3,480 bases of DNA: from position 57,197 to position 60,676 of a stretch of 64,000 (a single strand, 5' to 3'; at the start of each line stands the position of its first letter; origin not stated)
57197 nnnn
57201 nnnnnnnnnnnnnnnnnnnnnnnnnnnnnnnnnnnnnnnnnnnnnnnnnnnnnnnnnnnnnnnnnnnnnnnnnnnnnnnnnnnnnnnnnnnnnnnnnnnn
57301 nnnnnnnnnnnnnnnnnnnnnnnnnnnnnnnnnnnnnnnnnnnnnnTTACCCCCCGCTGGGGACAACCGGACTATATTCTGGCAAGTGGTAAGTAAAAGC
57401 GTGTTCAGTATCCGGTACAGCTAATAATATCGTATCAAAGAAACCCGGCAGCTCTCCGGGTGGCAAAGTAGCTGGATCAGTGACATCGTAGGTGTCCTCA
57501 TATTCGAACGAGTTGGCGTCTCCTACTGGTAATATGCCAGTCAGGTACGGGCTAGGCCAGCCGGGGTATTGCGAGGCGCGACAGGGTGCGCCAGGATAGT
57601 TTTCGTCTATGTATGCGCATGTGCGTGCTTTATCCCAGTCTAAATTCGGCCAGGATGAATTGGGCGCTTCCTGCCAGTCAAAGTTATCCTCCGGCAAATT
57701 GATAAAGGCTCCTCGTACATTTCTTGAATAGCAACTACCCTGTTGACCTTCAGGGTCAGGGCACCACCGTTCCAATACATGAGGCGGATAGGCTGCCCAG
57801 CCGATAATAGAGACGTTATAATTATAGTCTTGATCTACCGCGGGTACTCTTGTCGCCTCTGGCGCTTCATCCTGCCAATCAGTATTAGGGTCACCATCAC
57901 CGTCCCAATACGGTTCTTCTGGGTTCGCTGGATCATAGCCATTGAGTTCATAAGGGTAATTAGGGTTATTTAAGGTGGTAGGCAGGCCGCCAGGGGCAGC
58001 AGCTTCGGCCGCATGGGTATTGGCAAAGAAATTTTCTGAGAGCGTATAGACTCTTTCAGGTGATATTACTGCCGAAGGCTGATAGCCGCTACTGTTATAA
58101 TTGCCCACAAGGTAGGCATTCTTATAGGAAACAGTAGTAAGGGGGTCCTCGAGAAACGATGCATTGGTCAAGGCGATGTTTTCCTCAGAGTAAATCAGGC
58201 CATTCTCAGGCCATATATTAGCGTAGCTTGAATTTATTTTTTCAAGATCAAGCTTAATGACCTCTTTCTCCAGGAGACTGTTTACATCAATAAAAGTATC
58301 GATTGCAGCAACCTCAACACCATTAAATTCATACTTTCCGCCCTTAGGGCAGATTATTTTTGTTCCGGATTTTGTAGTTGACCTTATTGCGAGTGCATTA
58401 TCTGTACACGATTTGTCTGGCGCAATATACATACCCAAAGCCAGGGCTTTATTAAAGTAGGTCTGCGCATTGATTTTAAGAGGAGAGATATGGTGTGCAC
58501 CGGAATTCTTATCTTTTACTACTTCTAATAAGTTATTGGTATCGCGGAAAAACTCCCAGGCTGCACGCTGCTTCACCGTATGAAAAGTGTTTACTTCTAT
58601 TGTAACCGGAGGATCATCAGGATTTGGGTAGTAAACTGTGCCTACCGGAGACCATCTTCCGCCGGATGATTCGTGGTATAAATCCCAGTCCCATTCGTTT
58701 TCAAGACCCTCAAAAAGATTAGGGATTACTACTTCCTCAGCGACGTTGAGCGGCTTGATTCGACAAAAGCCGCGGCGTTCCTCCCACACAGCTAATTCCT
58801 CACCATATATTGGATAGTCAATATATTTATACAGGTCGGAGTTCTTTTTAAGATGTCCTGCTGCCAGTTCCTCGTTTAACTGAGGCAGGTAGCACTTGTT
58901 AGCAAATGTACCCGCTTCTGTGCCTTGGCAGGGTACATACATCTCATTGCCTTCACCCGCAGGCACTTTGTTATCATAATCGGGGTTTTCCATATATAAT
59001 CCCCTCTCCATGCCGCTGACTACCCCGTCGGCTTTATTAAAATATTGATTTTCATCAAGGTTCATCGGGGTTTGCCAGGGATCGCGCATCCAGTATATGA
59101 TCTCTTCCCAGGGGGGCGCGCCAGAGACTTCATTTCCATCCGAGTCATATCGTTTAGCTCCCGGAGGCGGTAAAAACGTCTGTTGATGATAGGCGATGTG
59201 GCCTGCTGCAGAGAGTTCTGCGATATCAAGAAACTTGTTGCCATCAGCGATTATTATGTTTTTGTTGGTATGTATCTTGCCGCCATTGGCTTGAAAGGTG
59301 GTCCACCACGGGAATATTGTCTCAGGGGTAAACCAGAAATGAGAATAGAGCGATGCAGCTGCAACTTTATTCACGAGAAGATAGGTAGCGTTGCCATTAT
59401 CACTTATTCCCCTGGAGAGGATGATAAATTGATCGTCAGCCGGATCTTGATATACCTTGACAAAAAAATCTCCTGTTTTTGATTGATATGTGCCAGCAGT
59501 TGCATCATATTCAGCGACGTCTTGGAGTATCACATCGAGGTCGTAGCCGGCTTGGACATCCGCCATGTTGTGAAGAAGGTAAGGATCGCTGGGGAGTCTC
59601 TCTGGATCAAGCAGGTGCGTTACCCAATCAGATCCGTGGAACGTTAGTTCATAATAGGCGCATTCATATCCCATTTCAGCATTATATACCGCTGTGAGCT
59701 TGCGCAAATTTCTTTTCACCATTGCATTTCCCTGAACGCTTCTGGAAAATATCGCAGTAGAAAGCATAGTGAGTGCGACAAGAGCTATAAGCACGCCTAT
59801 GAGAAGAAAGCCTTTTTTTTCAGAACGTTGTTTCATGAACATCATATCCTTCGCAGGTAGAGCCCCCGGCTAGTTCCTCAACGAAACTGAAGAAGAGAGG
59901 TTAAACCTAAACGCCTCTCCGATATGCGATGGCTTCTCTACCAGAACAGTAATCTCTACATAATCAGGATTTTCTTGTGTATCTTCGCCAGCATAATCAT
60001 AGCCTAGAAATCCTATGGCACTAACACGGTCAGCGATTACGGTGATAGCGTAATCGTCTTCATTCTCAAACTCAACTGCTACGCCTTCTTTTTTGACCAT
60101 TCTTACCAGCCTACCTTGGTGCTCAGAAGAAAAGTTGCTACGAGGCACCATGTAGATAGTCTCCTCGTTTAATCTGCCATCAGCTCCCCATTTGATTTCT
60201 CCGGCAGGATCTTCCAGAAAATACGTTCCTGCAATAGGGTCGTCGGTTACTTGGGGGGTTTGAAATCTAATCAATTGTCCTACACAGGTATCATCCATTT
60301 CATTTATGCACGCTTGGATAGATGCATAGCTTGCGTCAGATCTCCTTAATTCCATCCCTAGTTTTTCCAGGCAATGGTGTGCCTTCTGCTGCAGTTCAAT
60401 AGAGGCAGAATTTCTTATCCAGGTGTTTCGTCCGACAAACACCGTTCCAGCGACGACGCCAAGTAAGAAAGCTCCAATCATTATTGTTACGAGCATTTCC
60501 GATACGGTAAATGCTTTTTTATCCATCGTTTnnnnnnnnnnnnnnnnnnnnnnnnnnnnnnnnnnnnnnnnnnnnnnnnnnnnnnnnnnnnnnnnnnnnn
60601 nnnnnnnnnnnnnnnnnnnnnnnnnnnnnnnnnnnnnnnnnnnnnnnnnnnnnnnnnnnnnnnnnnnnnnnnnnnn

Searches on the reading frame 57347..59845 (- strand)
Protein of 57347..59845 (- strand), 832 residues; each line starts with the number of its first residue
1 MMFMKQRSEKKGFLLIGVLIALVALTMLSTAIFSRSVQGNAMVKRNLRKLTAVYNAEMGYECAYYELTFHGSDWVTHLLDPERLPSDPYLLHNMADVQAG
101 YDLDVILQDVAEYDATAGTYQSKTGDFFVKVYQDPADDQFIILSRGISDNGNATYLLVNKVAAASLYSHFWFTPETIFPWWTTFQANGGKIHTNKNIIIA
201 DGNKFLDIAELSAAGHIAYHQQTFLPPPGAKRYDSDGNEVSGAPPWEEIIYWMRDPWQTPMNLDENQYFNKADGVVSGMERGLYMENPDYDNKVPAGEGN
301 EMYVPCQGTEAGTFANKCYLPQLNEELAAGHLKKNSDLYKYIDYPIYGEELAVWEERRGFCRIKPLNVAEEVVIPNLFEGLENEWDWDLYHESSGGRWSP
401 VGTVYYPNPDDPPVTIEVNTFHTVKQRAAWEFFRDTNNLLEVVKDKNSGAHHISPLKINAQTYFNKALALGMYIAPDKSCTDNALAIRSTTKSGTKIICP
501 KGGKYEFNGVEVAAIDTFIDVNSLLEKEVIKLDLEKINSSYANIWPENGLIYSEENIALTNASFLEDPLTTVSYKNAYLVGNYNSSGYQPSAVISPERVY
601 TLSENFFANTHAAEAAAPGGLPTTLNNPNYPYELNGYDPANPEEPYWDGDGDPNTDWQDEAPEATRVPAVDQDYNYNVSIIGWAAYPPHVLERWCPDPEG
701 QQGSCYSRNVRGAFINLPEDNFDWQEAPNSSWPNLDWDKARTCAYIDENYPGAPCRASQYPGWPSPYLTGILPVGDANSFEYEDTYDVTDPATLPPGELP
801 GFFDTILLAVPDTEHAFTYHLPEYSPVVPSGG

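Call 8: search_protein_families(library=pfam, proteins=[window:57347-59845:-], max_evalue=0.1)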
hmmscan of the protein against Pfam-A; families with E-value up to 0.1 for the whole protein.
window:57347-59845:- (832 aa): 1 family
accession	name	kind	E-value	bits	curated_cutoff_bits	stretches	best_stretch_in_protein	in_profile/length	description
PF06898.16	YqfD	-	0.0072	15.7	25.2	1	2-44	73-115/379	Putative stage IV sporulation protein YqfD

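Call 30: find_homologous_proteins(query=window:57347-59845:-)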
Query window:57347-59845:- (832 aa): 5 proteins with E <= 0.001 among 8000 candidates.
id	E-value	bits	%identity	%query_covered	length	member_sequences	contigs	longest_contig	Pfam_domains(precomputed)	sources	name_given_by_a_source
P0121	0.0e+0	1975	100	100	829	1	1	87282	-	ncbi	ncbi:hypothetical protein ACFL1E_01150 [Candidatus Omnitrophota bacterium]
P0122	1.7e-221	756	47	100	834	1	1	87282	-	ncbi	ncbi:hypothetical protein ACFL1E_01160 [Candidatus Omnitrophota bacterium]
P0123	1.7e-200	686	44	99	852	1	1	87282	-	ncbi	ncbi:hypothetical protein ACFL1E_01135 [Candidatus Omnitrophota bacterium]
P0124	1.3e-109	386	33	99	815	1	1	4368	-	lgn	-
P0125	1.1e-96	343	34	98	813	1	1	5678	-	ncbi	-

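Call 32: find_encoding_contigs(protein=P0125, flank=6000, max_places=3)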
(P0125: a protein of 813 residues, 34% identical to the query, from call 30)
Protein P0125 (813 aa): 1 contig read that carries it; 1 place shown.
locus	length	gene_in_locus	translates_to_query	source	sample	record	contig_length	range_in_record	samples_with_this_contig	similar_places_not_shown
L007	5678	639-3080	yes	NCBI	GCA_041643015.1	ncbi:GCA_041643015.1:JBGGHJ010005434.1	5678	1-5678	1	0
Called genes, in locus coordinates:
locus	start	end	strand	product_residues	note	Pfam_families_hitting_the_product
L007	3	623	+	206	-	?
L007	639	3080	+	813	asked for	-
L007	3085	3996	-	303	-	PF00009:GTP_EFTU (weak), PF00350:Dynamin_N (faint), PF01926:MMR_HSR1, PF02421:FeoB_N, PF07650:KH_2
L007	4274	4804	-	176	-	PF00881:Nitroreductase, PF14512:TM1586_NiRdase, PF00881:Nitroreductase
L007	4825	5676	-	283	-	?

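Call 33: find_encoding_contigs(protein=P0124, flank=6000, max_places=3)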
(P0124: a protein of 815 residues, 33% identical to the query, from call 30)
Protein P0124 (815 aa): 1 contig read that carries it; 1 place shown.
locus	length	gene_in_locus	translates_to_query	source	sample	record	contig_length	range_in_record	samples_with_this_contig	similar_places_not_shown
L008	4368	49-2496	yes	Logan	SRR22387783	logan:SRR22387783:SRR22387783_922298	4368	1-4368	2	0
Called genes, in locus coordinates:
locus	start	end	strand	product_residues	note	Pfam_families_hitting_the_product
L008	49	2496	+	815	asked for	-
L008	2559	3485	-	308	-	PF00009:GTP_EFTU, PF00350:Dynamin_N (faint), PF01926:MMR_HSR1, PF02421:FeoB_N, PF04548:AIG1 (weak), PF07650:KH_2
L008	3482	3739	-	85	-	-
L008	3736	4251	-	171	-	PF00881:Nitroreductase, PF14512:TM1586_NiRdase, PF00881:Nitroreductase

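Call 51: find_encoding_contigs(protein=P0122, flank=10000, max_places=2)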
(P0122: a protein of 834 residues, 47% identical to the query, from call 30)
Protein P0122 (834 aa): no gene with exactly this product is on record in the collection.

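Call 52: find_encoding_contigs(protein=P0121, flank=10000, max_places=2)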
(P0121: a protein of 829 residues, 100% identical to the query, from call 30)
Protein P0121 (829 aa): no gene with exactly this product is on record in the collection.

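Call 62: find_homologous_proteins(query=A7, max_evalue=0.001)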
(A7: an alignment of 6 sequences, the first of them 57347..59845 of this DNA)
Query A7 (6 sequences) (832 aa, profile of the alignment): 5 proteins with E <= 0.001 among 8000 candidates.
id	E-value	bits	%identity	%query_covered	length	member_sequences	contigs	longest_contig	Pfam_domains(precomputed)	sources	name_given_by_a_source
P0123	0.0e+0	1336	44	99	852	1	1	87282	-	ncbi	ncbi:hypothetical protein ACFL1E_01135 [Candidatus Omnitrophota bacterium]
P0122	0.0e+0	1321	47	100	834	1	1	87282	-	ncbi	ncbi:hypothetical protein ACFL1E_01160 [Candidatus Omnitrophota bacterium]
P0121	0.0e+0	1286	100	100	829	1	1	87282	-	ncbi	ncbi:hypothetical protein ACFL1E_01150 [Candidatus Omnitrophota bacterium]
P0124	0.0e+0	1082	33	99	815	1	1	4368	-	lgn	-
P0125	0.0e+0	1069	34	98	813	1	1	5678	-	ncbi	-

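Call 68: search_protein_families(library=ncbifam, proteins=[window:57347-59842:-], max_evalue=0.1)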
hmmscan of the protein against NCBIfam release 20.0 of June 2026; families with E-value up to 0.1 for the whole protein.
window:57347-59842:- (831 aa): 1 family
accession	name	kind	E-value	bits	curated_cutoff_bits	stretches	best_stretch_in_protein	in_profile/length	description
TIGR02876.1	spore_yqfD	equivalog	0.027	13.5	256.7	1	2-43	76-117/382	sporulation protein YqfD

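Call 74: search_protein_representatives(alignment_id=A7)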
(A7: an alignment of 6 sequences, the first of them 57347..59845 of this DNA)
Query: 6 sequences, 827 profile positions. Proteins with E-value up to 0.001 (for the whole library): 307; up to 1e-10: 172; up to 1e-30: 94. The best 150 are listed.
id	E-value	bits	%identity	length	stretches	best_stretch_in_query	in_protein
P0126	0.0e+00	1294.0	-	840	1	4-826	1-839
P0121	0.0e+00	1286.4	-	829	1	4-826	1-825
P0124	0.0e+00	1082.0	-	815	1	4-823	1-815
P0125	0.0e+00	1069.3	-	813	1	4-823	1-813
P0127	2.3e-265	899.4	-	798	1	4-822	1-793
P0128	6.5e-223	759.0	-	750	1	17-823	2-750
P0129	1.3e-209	715.0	-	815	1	4-823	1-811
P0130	1.9e-204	698.0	-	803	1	4-823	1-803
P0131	2.4e-138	479.3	-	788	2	365-823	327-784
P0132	1.8e-132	459.9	-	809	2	368-823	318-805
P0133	1.8e-125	436.7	-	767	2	7-287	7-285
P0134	1.6e-122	427.0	-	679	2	377-823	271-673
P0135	2.0e-121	423.3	-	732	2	364-823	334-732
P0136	3.6e-118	412.5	-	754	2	363-821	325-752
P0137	1.3e-115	404.1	-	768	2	375-823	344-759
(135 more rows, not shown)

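Call 76: predict_structure(alignment_id=A7)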
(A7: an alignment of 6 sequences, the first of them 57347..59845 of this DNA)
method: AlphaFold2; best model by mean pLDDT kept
length: 832 residues; sequences in the alignment: 6
mean_pLDDT: 37.5   pTM: 0.35
mean pLDDT of the five models: 37.5, 35.1, 33.4, 32.5, 30.0
residues with pLDDT >= 90: 6; 70-90: 58; 50-70: 73; < 50: 695
segments of 3 or more residues with pLDDT < 50: 1-12, 29-393, 395-465, 519-526, 583-599, 616-832
pLDDT, mean of each block of 10 residues (from residue 1): 38 54 56 37 32 31 31 29 30 27 30 35 35 32 33 29 26 31 29 37 34 33 30 34 34 27 29 25 27 35 30 26 26 27 24 28 28 29 32 35 32 29 33 34 28 31 52 80 81 79 87 72 51 82 67 72 55 58 44 47 52 46 31 35 38 36 34 31 33 35 32 27 29 30 35 31 24 22 24 27 24 25 28 27
secondary structure, 60 per line:
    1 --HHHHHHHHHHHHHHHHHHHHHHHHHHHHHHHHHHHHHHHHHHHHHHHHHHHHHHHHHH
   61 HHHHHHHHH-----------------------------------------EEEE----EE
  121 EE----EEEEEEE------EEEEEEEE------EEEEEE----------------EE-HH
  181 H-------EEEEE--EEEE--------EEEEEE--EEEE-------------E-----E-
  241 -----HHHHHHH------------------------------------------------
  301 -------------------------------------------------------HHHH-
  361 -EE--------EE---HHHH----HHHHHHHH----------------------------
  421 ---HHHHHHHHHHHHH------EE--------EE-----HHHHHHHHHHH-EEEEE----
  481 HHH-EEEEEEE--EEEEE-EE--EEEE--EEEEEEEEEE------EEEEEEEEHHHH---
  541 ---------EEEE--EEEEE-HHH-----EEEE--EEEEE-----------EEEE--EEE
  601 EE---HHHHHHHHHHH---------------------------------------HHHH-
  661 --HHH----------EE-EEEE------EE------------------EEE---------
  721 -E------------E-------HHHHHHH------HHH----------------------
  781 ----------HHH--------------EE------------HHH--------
elements in order (helices of 4 or more, strands of 3 or more residues): H3-69 E111-114 E119-122 E127-133 E140-147 E154-159 E189-193 E196-199 E208-213 E216-219 H246-252 H356-359 H377-380 H385-392 H424-436 H460-470 E472-476 E485-491 E494-498 E504-507 E510-519 E526-533 H534-537 E550-553 E556-560 E570-573 E576-580 E592-595 E598-602 H606-616 H656-659 E679-682 E709-711 H743-749

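Call 96: find_related_loci(query=A7, collection=metagenome_contigs, flank=7000)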
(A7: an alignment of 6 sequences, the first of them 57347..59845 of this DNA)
Query A7 (832 aa) in metagenome_contigs; peptide patterns used: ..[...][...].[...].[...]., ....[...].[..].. (x = any residue, [..] = any of these).
327 stretches matched a pattern; 14 encode a relative of the query (tblastn E <= 1e-3); 14 distinct loci.
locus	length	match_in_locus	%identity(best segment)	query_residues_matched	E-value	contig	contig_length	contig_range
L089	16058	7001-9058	25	3-717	1e-32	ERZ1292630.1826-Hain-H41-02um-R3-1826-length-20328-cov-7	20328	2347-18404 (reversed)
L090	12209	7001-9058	25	3-717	1e-32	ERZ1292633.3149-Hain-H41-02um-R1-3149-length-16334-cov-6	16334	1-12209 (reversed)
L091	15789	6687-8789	29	4-732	6e-23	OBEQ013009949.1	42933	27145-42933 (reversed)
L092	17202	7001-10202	30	4-728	3e-20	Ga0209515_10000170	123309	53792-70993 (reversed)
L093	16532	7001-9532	27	1-820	5e-55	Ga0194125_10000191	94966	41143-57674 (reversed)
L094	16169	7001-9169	29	3-643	3e-19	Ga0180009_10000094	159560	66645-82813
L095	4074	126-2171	31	4-632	6e-18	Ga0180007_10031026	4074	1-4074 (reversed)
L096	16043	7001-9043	29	4-632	2e-17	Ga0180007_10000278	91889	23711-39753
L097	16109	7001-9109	29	10-640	3e-15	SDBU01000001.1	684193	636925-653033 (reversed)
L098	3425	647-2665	27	6-632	3e-15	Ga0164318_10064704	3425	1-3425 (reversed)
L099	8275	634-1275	28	415-632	5e-15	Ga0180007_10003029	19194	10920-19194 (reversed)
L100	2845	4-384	33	511-643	2e-12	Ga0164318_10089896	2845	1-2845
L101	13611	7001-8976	29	4-606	3e-17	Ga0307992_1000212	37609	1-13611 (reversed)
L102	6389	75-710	29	527-717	3e-10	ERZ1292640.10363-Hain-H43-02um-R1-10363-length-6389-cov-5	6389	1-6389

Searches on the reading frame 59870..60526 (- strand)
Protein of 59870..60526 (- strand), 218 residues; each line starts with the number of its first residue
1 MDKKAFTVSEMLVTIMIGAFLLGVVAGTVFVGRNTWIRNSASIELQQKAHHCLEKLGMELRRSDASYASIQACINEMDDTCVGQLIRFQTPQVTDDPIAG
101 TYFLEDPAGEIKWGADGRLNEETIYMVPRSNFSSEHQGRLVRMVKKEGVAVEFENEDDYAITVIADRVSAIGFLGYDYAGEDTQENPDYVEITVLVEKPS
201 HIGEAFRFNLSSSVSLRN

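Call 8: search_protein_families(library=pfam, proteins=[window:59870-60526:-], max_evalue=0.1)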
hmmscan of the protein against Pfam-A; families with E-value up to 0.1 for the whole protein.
window:59870-60526:- (218 aa): 2 families
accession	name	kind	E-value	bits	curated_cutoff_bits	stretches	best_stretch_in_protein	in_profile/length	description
PF07963.17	N_methyl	-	0.0021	18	21.2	1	3-25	4-26/27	Prokaryotic N-terminal methylation motif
PF06305.16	LapA_dom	-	0.044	14.1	28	1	12-49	19-55/64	Lipopolysaccharide assembly protein A domain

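Call 68: search_protein_families(library=ncbifam, proteins=[window:59870-60523:-], max_evalue=0.1)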
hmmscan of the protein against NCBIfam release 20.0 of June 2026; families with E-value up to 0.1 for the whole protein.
window:59870-60523:- (217 aa): 4 families
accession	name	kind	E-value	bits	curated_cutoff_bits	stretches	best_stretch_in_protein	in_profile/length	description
TIGR02599.1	TIGR02599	subfamily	0.002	17.5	256.5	1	4-62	1-59/361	Verru_Chthon cassette protein C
TIGR00070.1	hisG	equivalog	0.0024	17.8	75.75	1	115-188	7-78/183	ATP phosphoribosyltransferase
TIGR02532.1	IV_pilin_GFxxxE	domain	0.034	14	16.3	1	3-24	2-23/24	prepilin-type N-terminal cleavage/methylation domain-containing protein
TIGR01710.1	typeII_sec_gspG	equivalog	0.086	12.9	88.85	0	4-107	2-105/134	type II secretion system major pseudopilin GspG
